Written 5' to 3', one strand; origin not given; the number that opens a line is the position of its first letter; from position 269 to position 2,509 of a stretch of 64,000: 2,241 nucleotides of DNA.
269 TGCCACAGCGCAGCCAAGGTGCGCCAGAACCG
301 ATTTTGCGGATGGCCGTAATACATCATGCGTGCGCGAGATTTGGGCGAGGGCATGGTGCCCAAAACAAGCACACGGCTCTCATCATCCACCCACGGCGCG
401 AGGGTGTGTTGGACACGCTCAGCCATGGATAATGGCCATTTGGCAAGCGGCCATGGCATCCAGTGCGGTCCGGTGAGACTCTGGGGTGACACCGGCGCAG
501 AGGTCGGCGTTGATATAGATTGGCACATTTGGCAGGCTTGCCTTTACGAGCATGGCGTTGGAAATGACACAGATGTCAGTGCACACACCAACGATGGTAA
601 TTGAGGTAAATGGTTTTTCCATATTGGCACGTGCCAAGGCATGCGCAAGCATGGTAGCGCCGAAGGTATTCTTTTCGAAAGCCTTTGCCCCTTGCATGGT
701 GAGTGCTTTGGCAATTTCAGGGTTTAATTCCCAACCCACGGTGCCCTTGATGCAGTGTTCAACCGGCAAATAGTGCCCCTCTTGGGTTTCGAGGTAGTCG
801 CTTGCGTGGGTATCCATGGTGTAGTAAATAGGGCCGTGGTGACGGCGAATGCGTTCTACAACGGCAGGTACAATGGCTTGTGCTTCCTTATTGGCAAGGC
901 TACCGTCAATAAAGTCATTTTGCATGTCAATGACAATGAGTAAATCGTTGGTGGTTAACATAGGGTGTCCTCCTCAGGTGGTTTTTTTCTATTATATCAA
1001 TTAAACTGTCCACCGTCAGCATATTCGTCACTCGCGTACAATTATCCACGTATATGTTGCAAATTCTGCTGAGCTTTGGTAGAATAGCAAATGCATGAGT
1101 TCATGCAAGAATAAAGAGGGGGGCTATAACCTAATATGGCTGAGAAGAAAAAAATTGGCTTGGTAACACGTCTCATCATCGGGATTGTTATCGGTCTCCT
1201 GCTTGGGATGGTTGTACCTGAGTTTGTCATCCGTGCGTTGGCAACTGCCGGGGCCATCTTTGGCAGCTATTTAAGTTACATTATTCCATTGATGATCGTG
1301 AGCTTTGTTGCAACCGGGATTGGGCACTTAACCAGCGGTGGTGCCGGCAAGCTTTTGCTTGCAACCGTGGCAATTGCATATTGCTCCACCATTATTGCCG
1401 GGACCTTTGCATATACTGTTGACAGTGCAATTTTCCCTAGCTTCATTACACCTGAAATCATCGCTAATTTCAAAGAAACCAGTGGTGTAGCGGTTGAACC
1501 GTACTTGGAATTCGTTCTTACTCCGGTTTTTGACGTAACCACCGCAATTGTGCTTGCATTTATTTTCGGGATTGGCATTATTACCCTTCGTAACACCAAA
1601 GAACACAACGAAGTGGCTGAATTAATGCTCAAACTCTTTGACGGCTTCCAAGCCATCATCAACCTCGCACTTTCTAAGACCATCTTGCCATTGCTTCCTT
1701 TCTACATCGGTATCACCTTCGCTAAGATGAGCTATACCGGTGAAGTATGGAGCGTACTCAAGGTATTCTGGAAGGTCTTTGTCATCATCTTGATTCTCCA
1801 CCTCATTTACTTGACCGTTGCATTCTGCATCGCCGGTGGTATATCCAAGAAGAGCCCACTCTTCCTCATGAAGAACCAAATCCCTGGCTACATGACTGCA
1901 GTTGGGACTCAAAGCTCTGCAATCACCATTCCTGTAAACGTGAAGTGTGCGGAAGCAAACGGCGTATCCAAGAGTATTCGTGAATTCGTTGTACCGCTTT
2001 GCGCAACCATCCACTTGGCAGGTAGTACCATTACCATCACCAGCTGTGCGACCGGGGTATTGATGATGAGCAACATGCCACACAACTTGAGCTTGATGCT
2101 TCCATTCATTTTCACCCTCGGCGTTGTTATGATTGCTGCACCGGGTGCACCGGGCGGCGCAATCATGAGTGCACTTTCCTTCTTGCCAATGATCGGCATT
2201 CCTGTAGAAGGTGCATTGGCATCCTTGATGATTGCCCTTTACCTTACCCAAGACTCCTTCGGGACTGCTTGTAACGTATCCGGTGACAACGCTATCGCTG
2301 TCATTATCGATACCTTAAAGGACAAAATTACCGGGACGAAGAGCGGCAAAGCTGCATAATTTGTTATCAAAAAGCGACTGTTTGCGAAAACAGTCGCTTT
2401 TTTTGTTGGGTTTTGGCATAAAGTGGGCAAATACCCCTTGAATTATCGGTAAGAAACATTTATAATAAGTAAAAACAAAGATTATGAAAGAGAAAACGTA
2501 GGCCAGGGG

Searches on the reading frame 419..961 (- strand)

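Call 5: search_protein_families(library=pfam, proteins=[window:419-961:-], max_evalue=0.01)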
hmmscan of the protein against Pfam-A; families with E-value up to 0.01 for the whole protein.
window:419-961:- (180 aa): 1 family
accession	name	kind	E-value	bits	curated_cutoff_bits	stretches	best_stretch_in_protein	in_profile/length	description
PF00857.26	Isochorismatase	-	1.8e-25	90.5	27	1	7-175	2-168/175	Isochorismatase domain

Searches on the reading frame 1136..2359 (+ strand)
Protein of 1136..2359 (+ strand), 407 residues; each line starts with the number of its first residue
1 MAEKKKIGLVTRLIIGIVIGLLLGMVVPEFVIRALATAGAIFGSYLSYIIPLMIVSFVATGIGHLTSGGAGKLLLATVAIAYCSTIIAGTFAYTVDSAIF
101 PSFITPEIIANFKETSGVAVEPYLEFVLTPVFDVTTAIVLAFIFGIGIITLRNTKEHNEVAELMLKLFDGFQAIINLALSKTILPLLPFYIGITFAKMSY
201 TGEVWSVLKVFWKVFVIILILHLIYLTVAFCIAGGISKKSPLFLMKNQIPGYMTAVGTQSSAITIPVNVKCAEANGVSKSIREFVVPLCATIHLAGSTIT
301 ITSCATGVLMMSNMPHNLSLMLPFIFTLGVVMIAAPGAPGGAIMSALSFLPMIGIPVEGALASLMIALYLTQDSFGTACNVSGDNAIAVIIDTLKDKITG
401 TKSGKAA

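Call 5: search_protein_families(library=pfam, proteins=[window:1136-2359:+], max_evalue=0.01)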
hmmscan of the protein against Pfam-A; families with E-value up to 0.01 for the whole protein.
window:1136-2359:+ (407 aa): 1 family
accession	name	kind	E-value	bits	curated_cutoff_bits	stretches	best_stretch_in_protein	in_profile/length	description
PF00375.23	SDF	-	4.2e-82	276.7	27.9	1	9-393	1-386/387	Sodium:dicarboxylate symporter family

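Call 8: search_protein_families(library=ncbifam, proteins=[window:1136-2359:+], max_evalue=0.01)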
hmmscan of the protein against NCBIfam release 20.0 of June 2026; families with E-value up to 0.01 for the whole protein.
window:1136-2359:+ (407 aa): 2 families
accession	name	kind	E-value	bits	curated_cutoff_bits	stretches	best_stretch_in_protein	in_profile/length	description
NF010151.0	PRK13628.1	equivalog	4.3e-19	68.8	308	1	5-394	12-400/407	serine/threonine transporter SstT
NF008440.0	PRK11283.1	equivalog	3.4e-10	39.2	638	1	136-392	162-409/437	glutamate/aspartate:proton symporter GltP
